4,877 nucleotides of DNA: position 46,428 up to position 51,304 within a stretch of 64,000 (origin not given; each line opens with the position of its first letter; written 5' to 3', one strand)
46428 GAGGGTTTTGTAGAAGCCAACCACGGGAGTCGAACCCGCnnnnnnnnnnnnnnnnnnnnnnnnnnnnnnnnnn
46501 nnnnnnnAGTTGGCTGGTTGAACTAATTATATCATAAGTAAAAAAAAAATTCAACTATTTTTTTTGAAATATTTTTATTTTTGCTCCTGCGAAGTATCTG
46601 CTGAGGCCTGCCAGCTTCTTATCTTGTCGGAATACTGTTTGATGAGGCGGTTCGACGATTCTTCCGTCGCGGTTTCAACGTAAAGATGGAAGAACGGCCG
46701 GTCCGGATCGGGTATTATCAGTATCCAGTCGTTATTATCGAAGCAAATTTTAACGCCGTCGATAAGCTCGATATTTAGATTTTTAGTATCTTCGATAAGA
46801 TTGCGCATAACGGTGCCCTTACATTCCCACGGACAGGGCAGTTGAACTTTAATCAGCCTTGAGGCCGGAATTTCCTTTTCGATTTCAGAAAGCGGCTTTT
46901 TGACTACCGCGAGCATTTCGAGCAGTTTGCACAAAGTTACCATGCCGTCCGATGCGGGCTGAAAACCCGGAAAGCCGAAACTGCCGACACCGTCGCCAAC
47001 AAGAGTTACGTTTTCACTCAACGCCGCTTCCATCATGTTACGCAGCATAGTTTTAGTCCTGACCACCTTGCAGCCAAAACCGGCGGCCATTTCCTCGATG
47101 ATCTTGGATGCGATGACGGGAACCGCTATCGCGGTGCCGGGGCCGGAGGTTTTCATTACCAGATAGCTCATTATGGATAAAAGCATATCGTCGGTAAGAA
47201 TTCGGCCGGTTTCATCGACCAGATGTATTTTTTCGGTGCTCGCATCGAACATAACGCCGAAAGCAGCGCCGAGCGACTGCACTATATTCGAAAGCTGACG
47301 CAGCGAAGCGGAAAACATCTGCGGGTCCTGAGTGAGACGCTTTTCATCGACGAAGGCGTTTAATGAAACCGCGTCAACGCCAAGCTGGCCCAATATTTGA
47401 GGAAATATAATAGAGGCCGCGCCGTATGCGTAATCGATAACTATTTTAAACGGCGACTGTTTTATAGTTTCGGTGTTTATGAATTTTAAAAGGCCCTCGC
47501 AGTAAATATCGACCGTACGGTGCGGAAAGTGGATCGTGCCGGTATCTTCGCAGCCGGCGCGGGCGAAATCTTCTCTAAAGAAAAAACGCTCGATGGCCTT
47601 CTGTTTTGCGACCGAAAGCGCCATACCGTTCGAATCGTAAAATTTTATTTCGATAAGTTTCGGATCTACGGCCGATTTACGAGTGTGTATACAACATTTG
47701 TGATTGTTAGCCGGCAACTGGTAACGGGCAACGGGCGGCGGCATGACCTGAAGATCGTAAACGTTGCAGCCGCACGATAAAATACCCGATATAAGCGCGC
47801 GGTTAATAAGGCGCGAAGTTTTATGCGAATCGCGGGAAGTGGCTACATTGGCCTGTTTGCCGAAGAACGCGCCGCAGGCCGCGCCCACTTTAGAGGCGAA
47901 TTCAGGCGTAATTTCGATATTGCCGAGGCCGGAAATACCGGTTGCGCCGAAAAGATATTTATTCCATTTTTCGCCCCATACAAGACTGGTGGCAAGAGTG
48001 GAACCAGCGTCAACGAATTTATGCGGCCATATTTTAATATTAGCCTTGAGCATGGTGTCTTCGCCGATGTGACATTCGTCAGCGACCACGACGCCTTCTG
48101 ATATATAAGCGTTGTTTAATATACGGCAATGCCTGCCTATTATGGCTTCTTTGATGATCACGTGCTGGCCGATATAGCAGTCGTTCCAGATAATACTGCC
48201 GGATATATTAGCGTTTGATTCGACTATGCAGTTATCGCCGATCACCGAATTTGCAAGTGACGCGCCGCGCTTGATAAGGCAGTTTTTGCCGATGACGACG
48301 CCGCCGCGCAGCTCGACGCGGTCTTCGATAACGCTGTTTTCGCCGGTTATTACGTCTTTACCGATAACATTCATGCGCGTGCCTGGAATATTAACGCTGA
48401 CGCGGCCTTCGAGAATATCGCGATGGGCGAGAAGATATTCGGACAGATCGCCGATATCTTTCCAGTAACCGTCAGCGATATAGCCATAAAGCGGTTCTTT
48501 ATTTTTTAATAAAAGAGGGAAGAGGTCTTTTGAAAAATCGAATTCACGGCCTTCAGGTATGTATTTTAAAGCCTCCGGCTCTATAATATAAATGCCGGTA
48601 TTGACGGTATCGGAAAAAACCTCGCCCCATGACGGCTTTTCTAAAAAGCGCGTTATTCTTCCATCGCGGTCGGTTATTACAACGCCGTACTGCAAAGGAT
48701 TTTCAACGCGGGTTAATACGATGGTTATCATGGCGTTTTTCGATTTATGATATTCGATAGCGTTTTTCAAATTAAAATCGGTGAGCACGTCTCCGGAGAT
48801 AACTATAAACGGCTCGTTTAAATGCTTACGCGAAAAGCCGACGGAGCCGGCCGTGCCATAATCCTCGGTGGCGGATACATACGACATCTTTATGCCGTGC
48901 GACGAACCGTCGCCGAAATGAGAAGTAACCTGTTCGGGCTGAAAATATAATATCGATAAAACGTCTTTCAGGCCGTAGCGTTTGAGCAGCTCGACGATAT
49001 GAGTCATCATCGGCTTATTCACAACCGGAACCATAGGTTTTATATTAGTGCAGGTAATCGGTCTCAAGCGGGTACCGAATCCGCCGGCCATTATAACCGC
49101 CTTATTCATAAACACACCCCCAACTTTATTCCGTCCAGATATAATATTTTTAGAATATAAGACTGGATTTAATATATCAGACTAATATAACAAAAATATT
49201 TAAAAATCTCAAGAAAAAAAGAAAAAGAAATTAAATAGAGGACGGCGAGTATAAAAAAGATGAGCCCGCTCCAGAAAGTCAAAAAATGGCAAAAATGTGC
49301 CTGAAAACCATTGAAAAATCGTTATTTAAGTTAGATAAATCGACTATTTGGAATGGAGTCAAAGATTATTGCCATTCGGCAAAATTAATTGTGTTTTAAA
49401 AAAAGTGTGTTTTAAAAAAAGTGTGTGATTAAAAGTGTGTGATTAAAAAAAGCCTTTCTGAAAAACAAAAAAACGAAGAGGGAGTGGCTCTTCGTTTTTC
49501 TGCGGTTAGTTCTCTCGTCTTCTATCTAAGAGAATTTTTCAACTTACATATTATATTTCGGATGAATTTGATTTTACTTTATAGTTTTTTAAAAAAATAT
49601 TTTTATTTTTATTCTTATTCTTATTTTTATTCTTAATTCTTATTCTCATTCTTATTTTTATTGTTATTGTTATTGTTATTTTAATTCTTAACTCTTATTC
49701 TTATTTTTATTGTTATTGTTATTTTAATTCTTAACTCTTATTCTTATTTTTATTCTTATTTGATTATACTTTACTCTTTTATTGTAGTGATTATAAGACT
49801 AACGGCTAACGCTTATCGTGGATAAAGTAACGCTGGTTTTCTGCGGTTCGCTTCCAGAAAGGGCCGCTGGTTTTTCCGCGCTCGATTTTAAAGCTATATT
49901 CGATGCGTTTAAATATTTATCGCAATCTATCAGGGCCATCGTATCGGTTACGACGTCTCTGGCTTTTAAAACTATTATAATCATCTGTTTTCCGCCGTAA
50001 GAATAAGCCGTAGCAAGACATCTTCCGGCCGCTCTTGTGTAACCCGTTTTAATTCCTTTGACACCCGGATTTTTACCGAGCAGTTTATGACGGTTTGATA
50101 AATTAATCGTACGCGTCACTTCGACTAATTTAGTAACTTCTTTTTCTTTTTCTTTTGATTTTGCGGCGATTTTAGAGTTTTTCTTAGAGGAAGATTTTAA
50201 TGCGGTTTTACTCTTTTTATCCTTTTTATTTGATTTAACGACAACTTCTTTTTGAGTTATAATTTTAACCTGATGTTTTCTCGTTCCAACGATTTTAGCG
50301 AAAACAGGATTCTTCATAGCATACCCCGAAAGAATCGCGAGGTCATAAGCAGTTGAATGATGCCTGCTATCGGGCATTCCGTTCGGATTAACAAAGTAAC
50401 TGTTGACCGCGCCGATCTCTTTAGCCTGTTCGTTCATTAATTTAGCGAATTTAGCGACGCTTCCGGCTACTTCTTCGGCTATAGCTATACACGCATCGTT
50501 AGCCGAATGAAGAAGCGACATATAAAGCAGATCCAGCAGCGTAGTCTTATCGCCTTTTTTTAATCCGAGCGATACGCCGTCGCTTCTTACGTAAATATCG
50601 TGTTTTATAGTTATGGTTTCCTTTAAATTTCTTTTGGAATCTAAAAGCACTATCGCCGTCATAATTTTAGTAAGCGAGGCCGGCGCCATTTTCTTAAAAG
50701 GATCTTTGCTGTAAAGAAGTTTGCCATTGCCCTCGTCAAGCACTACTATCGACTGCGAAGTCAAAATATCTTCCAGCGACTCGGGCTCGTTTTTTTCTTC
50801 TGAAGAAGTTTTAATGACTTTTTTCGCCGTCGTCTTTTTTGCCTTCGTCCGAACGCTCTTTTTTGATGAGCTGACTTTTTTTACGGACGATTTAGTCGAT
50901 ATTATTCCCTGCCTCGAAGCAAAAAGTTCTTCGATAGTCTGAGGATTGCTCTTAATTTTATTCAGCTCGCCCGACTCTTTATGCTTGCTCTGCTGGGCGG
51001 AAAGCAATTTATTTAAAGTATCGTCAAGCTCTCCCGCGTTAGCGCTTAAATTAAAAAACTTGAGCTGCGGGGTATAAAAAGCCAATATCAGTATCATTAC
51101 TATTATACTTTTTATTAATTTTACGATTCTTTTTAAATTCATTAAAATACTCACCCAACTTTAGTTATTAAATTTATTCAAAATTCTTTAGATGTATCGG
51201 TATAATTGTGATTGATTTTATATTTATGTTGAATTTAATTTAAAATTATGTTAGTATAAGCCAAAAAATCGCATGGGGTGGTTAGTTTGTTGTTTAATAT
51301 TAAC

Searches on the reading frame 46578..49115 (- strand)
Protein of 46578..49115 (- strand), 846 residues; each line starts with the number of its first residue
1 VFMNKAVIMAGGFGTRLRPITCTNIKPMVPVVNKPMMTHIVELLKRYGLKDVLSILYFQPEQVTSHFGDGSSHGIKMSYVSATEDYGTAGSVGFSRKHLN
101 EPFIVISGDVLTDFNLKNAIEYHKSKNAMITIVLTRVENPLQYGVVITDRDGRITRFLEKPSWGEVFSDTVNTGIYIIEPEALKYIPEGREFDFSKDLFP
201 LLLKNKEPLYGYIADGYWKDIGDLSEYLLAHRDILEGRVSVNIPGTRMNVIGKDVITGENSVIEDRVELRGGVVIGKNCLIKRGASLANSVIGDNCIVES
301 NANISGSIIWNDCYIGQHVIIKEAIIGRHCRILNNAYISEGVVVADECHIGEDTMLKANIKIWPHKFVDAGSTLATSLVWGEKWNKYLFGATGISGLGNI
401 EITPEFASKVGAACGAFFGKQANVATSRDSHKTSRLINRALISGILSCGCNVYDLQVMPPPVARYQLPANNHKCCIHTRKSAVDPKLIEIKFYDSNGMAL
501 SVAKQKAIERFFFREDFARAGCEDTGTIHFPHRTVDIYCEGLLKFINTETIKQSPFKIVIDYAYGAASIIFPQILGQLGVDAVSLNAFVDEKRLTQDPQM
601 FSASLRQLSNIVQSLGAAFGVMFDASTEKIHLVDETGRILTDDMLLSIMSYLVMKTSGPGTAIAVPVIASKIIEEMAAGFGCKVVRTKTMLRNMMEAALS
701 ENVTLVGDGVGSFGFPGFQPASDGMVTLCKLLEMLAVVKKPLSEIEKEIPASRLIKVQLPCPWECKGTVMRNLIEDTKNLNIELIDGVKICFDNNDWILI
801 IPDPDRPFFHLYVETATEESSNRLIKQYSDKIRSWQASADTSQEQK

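Call 14: search_protein_families(library=pfam, proteins=[window:46578-49115:-], max_evalue=0.0001)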
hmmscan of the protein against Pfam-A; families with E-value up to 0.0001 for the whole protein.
window:46578-49115:- (846 aa): 7 families
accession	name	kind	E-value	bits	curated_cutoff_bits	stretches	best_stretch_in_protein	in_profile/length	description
PF00483.29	NTP_transferase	-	2.3e-53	181.7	21.2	1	5-235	1-243/245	Nucleotidyl transferase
PF02878.22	PGM_PMM_I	-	4.7e-22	78.6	22.5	1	388-518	3-137/138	Phosphoglucomutase/phosphomannomutase, alpha/beta/alpha domain I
PF25084.1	LbH_EIF2B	-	1.1e-19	70.8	54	1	259-355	8-104/105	EIF2B subunit epsilon LbH domain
PF02879.22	PGM_PMM_II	-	3e-18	66.7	29.3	1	537-637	2-103/103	Phosphoglucomutase/phosphomannomutase, alpha/beta/alpha domain II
PF00132.30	Hexapep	-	1.1e-15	56.9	27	3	272-306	1-36/36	Bacterial transferase hexapeptide (six repeats)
PF02880.22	PGM_PMM_III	-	9.4e-12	45.5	20.7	1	643-749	4-111/115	Phosphoglucomutase/phosphomannomutase, alpha/beta/alpha domain III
PF24894.1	Hexapep_GlmU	-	2.7e-10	40.7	23.3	1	274-338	20-83/104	GlmU-like, C-terminal hexapeptide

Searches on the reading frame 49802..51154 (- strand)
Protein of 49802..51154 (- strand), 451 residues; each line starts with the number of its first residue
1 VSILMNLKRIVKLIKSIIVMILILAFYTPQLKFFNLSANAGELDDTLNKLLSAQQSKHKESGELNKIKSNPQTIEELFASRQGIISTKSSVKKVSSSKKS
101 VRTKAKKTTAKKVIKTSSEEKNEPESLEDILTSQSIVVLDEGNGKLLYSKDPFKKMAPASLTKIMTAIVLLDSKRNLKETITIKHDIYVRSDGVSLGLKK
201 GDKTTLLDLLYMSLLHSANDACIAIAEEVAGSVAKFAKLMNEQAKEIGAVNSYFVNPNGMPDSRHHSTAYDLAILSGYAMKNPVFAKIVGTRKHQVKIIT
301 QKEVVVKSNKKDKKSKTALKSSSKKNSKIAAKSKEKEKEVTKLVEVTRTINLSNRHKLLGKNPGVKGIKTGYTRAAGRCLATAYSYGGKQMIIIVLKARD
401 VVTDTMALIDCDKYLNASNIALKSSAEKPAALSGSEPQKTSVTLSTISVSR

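Call 14: search_protein_families(library=pfam, proteins=[window:49802-51154:-], max_evalue=0.0001)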
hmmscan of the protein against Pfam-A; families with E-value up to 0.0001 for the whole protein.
window:49802-51154:- (451 aa): 2 families
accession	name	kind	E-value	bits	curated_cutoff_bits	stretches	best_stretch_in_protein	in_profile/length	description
PF00768.25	Peptidase_S11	-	2.3e-51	175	27.6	2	130-307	9-192/239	D-alanyl-D-alanine carboxypeptidase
PF13354.11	Beta-lactamase2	-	3.8e-05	23.6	22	1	136-261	2-128/214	Beta-lactamase enzyme family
